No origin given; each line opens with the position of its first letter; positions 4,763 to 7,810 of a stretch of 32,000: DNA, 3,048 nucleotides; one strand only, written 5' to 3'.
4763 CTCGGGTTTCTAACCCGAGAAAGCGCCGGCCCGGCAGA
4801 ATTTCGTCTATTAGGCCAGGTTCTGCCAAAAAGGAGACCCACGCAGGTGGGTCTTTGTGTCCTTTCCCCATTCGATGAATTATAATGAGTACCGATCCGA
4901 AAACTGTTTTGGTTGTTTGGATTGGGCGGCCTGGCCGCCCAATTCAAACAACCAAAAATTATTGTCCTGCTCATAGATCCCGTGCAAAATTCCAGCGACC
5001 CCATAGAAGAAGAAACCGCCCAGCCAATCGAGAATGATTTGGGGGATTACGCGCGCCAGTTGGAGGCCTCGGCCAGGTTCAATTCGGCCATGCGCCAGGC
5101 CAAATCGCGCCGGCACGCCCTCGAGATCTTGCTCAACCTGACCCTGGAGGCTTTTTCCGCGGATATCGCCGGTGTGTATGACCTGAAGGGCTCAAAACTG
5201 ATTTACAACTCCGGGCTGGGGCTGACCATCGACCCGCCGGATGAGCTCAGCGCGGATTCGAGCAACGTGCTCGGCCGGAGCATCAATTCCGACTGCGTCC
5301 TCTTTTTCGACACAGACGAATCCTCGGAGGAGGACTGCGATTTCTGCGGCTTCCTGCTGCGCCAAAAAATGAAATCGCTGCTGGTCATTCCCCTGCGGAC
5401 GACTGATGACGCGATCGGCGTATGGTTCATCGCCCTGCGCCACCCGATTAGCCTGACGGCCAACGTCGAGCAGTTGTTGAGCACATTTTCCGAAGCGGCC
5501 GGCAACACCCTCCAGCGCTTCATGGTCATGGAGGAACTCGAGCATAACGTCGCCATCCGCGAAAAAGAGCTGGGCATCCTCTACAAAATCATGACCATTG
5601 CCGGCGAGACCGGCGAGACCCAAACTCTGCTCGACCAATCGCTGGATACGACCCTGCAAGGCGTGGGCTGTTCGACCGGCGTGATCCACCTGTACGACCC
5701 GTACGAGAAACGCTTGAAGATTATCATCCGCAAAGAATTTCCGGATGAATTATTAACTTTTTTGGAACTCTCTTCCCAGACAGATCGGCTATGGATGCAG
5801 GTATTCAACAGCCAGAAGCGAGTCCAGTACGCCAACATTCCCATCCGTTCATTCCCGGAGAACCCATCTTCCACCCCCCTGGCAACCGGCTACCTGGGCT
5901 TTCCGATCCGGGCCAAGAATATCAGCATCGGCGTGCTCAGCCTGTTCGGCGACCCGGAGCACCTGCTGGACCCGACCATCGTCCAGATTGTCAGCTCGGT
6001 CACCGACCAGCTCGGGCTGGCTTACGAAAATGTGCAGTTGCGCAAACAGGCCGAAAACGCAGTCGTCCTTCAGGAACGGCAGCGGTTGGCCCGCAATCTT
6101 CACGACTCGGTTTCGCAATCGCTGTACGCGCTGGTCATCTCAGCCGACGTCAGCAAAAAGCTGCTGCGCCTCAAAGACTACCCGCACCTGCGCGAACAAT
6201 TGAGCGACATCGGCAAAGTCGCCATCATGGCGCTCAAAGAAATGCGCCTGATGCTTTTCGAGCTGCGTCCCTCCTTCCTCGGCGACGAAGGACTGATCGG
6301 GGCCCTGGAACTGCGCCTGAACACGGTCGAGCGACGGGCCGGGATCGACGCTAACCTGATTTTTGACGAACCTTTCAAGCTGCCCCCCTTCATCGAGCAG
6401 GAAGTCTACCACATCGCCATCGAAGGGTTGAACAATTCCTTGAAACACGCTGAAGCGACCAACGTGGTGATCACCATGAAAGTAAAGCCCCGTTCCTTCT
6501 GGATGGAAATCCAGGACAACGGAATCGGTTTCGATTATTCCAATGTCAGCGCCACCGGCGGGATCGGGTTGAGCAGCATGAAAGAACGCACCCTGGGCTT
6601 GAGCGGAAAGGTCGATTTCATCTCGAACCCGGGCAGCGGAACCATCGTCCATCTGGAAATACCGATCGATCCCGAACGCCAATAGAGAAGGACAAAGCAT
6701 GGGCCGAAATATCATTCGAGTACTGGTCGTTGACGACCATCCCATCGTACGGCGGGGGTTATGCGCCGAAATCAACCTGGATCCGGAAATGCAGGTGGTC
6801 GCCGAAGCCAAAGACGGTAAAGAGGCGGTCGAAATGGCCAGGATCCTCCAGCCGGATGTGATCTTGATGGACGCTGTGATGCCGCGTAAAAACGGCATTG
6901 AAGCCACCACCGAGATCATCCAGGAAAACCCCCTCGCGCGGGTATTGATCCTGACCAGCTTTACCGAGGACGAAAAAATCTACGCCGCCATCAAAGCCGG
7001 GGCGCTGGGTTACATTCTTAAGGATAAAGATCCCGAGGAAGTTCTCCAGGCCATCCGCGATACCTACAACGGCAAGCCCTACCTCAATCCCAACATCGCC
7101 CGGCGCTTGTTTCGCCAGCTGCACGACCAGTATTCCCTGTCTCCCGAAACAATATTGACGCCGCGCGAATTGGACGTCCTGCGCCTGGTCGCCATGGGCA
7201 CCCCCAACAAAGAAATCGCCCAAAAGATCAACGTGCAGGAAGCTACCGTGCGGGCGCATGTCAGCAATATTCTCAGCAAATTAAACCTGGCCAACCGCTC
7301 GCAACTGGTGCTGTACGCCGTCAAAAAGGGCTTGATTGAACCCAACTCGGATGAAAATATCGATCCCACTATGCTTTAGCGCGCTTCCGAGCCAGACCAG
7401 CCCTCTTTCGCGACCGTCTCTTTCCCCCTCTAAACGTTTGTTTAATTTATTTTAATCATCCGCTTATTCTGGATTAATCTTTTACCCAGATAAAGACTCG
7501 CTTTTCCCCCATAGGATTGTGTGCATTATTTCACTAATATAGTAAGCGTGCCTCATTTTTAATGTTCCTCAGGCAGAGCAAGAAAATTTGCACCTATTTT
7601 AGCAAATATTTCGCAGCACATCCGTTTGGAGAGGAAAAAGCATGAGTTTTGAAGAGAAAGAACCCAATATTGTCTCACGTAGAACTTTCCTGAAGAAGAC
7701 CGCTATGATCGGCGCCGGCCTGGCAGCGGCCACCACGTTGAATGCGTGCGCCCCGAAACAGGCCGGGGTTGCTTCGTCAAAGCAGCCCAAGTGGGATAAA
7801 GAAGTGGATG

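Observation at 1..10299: Two tandem cassettes of two-component sensor, Tat flavoenzyme and membrane pentahaem cytochrome: candidate substrate-inducible extracytoplasmic reductases of unknown substrate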

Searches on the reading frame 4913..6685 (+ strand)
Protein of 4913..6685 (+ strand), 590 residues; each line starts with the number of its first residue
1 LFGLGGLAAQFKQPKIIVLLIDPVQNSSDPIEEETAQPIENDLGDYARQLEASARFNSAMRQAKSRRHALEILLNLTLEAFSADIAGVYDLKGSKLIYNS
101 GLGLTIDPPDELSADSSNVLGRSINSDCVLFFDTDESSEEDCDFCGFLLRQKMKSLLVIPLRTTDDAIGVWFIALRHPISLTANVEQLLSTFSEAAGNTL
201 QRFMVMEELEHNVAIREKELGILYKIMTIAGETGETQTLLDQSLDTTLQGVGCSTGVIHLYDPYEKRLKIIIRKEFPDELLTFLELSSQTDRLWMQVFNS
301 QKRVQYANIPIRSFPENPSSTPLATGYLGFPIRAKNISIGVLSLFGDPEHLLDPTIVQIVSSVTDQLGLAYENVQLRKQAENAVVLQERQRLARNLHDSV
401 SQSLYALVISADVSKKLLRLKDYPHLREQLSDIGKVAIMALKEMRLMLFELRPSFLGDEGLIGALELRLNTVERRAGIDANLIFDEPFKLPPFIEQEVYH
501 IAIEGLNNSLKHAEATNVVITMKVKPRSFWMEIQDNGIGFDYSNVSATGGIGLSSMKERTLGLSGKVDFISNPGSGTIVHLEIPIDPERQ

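Call 5: search_protein_families(library=pfam, proteins=[window:4913-6685:+], max_evalue=0.01)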
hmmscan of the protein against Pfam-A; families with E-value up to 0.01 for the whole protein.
window:4913-6685:+ (590 aa): 7 families
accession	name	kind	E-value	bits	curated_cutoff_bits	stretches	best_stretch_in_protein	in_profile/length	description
PF07730.19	HisKA_3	-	9.4e-15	55.4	24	1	388-454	1-66/68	Histidine kinase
PF13492.12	GAF_3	-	3.7e-14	53.7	27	2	70-202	6-129/129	GAF domain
PF13185.12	GAF_2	-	4e-14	53.4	28.6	1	237-370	5-134/136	GAF domain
PF02518.31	HATPase_c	-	1.1e-10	42.3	26.4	1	496-586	4-110/111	Histidine kinase-, DNA gyrase B-, and HSP90-like ATPase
PF01590.32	GAF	-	6.5e-10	40.1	22.4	1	68-200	4-133/133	GAF domain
PF13581.12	HATPase_c_2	-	0.0041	17.6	27.4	1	484-550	30-99/127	Histidine kinase-like ATPase domain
PF13589.12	HATPase_c_3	-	0.0081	16.6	25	0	504-557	9-62/137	Histidine kinase-, DNA gyrase B-, and HSP90-like ATPase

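Call 17: search_protein_families(library=ncbifam, proteins=[window:4913-6685:+], max_evalue=0.001)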
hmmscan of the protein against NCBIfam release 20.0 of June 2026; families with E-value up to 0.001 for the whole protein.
window:4913-6685:+ (590 aa): 8 families
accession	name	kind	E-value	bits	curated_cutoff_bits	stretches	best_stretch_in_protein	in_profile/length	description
NF052531.1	Strep_LiaS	equivalog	1.1e-36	126.7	450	1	361-585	108-327/328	envelope stress sensor histidine kinase LiaS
NF052443.1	SensHisKinMctS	equivalog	2.1e-29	102.2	700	1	387-585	249-448/457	two-component system sensor histidine kinase MctS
NF007896.0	PRK10600.1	equivalog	7.3e-25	87.7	578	1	296-582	298-582/598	nitrate/nitrite two-component system sensor histidine kinase NarX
NF008184.0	PRK10935.1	equivalog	4.7e-24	85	553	1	357-585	332-559/565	nitrate/nitrite two-component system sensor histidine kinase NarQ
NF008649.0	PRK11644.1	equivalog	2.6e-21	76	408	1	383-584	296-495/499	signal transduction histidine-protein kinase/phosphatase UhpB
NF047786.1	his_kin_MadS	equivalog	3.7e-18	65.9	500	1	373-582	215-432/434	MadS family sensor histidine kinase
NF047322.1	HK_morpho_MacS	equivalog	8.6e-11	41.6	300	1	487-584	265-367/367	MacS family sensor histidine kinase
NF051872.1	HisKinPhyk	equivalog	6.3e-05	21.7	750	1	479-582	436-535/537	sensor histidine kinase PhyK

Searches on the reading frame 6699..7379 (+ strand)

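Call 5: search_protein_families(library=pfam, proteins=[window:6699-7379:+], max_evalue=0.01)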
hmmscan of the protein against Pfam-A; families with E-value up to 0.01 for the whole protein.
window:6699-7379:+ (226 aa): 5 families
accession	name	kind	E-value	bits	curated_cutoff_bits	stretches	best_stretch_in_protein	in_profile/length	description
PF00072.30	Response_reg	-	9.7e-27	93.8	30.2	1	8-120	1-111/111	Response regulator receiver domain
PF00196.25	GerE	-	3e-20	72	23.5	1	152-207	2-57/57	Bacterial regulatory proteins, luxR family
PF08281.18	Sigma70_r4_2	-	0.00012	22.1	25.7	1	153-195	11-54/54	Sigma-70, region 4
PF04545.22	Sigma70_r4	-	0.0014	18.5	24.1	1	153-195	5-48/50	Sigma-70, region 4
PF04218.19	CENP-B_N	-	0.0072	16.4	21.2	0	151-188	5-43/53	CENP-B N-terminal DNA-binding domain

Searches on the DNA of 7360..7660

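Call 60: search_rna_families(source=window, start=7360, end=7660, threshold=evalue, max_evalue=1)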
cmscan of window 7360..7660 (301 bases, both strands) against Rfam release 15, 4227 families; matches with E-value up to 1: 0.
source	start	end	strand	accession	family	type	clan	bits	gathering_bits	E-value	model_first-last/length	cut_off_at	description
